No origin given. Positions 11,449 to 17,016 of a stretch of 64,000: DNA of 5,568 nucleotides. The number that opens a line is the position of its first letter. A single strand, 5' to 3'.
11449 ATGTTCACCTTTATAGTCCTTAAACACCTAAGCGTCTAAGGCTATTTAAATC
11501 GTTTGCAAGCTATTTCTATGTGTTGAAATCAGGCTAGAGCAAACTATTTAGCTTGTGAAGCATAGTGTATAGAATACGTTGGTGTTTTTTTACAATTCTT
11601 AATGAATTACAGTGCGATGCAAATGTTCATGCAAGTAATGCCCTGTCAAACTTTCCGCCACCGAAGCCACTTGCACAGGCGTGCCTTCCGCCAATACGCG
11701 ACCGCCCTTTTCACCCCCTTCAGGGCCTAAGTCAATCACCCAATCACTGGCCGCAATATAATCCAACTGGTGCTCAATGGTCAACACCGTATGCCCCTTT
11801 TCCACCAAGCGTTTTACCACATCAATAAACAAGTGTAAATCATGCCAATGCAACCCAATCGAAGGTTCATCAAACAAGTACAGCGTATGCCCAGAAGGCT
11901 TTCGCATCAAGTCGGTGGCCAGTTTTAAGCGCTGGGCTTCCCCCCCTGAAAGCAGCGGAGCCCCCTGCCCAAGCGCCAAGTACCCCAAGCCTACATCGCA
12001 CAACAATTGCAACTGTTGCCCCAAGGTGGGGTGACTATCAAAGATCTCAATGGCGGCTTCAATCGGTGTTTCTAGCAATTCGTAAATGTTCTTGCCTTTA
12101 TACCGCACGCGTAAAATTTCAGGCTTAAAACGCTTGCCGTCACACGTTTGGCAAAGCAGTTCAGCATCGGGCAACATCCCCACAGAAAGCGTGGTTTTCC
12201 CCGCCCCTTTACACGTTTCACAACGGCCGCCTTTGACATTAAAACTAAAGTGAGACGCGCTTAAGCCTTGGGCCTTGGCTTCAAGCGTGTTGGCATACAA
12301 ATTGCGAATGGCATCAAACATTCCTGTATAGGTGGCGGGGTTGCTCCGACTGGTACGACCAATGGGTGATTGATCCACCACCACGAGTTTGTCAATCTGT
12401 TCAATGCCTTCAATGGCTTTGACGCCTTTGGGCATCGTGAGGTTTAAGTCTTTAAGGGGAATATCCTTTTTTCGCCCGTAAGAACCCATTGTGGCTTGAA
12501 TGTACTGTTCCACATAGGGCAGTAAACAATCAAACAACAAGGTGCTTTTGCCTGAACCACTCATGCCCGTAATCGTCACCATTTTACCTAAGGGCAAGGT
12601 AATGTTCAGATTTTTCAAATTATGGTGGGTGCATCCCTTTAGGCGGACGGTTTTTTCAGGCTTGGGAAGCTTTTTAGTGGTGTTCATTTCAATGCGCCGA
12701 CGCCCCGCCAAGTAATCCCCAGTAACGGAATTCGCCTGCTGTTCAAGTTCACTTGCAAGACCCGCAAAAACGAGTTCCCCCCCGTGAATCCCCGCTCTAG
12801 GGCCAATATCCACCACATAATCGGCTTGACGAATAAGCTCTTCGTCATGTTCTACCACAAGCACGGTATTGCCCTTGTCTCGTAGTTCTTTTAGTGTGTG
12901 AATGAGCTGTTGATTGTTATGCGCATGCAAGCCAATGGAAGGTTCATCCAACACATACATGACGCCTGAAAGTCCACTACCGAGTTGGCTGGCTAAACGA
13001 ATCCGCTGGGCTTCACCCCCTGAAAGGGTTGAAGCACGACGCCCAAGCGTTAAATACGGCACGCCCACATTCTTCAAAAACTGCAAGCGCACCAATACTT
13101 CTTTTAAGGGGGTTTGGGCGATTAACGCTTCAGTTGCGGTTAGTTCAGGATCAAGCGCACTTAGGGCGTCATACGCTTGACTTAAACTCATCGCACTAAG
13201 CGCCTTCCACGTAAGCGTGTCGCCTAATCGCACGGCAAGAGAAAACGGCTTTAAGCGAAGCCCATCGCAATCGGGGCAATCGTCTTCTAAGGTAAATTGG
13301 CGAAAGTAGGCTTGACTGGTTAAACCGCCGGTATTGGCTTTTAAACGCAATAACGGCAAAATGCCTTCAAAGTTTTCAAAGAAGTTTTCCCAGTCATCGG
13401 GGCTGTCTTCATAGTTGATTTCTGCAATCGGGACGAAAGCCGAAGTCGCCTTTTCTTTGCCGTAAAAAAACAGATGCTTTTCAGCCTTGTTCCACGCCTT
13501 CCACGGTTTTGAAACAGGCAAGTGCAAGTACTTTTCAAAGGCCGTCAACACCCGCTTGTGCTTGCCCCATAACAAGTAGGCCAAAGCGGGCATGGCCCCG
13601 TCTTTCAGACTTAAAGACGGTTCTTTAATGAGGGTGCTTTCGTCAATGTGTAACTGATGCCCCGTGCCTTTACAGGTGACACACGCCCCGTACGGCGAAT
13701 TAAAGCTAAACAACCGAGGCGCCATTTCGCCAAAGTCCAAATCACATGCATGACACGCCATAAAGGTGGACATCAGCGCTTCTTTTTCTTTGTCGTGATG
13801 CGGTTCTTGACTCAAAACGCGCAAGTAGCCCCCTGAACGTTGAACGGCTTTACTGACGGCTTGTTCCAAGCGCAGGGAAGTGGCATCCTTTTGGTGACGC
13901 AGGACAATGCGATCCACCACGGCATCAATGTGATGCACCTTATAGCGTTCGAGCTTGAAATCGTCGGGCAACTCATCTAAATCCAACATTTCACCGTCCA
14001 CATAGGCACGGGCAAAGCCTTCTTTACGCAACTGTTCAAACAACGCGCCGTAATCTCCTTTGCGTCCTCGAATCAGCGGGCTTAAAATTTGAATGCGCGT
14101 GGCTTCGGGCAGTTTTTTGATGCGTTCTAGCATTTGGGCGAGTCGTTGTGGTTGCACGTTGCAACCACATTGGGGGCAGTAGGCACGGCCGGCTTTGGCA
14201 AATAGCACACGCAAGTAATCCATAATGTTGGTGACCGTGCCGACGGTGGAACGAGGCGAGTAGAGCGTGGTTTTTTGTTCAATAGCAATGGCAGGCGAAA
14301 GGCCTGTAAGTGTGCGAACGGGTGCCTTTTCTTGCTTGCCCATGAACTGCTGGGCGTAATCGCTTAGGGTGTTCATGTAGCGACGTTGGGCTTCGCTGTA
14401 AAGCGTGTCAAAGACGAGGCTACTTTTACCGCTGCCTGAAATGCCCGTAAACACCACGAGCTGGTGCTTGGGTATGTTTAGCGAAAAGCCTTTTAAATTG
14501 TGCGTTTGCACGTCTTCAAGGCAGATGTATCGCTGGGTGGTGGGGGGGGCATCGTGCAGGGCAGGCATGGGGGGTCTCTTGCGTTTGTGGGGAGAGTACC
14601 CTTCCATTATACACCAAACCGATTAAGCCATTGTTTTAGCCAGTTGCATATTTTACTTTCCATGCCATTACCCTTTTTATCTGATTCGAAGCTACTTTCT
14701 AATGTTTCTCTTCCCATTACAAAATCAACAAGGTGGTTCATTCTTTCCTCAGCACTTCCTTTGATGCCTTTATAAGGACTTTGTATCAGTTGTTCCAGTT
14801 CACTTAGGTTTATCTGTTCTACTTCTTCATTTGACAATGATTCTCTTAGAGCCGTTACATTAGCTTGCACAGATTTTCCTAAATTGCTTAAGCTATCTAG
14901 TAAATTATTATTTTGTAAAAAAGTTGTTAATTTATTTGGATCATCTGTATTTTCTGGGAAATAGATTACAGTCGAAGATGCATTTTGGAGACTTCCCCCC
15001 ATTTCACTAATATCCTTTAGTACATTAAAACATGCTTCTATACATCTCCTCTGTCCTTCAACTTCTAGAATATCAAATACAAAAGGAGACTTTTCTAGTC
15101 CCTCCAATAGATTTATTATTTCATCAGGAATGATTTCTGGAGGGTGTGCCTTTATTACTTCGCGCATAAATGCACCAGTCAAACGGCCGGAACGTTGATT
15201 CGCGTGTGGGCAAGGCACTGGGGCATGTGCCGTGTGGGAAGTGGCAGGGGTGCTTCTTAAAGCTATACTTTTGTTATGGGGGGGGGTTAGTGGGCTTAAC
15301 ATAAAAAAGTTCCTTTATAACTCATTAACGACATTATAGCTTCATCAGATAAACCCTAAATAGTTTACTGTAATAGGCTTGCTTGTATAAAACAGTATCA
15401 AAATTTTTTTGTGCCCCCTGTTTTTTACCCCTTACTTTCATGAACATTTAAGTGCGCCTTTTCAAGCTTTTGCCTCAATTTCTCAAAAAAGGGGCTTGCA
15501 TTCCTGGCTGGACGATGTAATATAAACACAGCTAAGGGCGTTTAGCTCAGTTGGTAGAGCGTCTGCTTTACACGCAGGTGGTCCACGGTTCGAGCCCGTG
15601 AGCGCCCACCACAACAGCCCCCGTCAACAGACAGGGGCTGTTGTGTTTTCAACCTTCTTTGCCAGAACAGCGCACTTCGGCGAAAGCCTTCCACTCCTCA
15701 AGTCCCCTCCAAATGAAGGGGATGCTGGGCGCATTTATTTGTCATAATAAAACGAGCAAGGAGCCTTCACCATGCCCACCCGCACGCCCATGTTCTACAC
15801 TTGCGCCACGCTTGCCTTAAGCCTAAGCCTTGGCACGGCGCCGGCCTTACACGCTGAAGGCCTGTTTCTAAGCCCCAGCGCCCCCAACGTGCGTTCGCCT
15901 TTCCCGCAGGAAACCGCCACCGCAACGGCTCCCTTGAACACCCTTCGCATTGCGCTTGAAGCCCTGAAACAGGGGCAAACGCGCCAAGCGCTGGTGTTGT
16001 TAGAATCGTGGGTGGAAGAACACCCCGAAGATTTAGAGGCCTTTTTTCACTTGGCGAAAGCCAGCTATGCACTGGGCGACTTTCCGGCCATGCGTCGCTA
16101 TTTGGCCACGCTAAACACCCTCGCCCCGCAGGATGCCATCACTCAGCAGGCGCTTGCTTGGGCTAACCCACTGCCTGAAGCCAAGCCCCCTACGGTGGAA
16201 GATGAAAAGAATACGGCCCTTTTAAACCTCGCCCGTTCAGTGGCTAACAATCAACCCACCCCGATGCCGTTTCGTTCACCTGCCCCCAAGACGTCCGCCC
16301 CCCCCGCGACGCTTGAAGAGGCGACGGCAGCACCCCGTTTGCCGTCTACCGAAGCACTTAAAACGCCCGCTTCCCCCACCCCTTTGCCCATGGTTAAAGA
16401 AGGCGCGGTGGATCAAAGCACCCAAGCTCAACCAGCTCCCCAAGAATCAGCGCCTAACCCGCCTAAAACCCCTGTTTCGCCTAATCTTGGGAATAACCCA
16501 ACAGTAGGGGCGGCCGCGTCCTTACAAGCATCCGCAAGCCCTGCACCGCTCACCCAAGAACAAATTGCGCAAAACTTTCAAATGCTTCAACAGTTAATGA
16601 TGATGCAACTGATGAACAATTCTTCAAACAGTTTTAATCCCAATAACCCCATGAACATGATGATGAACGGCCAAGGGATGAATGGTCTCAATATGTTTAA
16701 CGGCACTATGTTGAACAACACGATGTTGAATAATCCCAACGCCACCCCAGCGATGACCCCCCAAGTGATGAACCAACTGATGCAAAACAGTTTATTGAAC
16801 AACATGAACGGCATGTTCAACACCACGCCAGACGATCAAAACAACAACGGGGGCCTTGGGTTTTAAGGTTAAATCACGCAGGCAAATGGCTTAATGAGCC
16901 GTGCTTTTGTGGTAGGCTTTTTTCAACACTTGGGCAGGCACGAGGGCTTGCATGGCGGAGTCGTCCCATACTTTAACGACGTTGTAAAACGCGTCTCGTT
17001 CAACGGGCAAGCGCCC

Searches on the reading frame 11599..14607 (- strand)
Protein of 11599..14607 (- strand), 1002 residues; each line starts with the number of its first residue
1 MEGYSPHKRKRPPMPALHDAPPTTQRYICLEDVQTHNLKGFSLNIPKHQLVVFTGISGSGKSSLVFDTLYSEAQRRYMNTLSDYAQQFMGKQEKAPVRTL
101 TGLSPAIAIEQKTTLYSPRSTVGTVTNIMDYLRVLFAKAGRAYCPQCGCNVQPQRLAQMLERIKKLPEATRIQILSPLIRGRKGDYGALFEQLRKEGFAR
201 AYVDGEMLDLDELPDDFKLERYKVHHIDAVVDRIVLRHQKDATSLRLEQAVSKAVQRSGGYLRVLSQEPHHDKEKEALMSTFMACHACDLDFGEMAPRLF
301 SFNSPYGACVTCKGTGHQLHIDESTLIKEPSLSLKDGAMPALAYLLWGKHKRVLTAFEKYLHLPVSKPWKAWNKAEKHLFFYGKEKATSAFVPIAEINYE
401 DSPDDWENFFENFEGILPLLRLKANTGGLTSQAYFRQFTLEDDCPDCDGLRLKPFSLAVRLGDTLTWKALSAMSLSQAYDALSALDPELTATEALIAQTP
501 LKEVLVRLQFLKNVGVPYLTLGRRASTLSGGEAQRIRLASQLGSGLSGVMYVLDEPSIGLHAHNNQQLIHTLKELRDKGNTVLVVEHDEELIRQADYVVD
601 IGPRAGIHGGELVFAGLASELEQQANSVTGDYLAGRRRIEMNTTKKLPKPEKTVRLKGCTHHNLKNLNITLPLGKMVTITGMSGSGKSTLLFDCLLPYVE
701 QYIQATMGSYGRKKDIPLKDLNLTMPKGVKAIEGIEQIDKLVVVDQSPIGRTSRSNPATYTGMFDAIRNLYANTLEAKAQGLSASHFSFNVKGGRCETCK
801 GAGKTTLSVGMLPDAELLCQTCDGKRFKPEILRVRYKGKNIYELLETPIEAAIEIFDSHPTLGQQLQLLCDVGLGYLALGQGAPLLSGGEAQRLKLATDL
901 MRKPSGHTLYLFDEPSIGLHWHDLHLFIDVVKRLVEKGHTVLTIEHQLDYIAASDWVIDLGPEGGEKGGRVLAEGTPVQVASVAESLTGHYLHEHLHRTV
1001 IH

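Call 21: search_protein_families(library=pfam, proteins=[window:11599-14607:-], max_evalue=0.001)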
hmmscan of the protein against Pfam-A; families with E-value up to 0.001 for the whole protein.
window:11599-14607:- (1002 aa): 11 families
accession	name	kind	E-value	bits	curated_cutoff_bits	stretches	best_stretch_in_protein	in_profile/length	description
PF17760.6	UvrA_inter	-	3.9e-28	97.9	23.3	1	154-267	1-108/109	UvrA interaction domain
PF00005.33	ABC_tran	-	4.4e-19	69.9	25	1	664-691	1-28/137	ABC transporter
PF17755.6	UvrA_DNA-bind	-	3.4e-09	37.4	23.2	1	322-421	1-93/110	UvrA DNA-binding domain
PF02463.25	SMC_N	-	1.4e-08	34.8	40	0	49-601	25-211/220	RecF/RecN/SMC N terminal domain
PF20703.3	nSTAND1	-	1.7e-07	31.7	27.1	0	46-101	31-85/379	Novel STAND NTPase 1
PF13191.12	AAA_16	-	8.8e-07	30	32.6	0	675-701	25-51/167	AAA ATPase domain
PF13555.12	AAA_29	-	9.4e-07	28.9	27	0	672-691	20-39/61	P-loop containing region of AAA domain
PF13304.12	AAA_21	-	3.2e-06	27.9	27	0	892-936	243-288/304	AAA domain, putative AbiEii toxin, Type IV TA system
PF03193.22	RsgA_GTPase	-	4.1e-06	27.2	30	0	659-708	92-139/174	RsgA GTPase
PF13481.12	AAA_25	-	0.00011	22.4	27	0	670-695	29-54/195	AAA domain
PF20720.3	nSTAND3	-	0.00084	19.5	27.2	0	675-701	18-44/155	Novel STAND NTPase 3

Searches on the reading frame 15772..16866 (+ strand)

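Call 21: search_protein_families(library=pfam, proteins=[window:15772-16866:+], max_evalue=0.001)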
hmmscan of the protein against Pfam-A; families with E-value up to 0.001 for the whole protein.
window:15772-16866:+ (364 aa): 3 families
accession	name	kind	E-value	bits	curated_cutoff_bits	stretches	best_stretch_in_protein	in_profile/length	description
PF14559.12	TPR_19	-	2.4e-06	28.2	25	1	64-129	1-66/68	Tetratricopeptide repeat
PF13428.12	TPR_14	-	1.8e-05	25.4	23.5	0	60-97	7-44/44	Tetratricopeptide repeat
PF13432.12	TPR_16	-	0.00013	22.8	32.7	1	58-107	1-50/65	Tetratricopeptide repeat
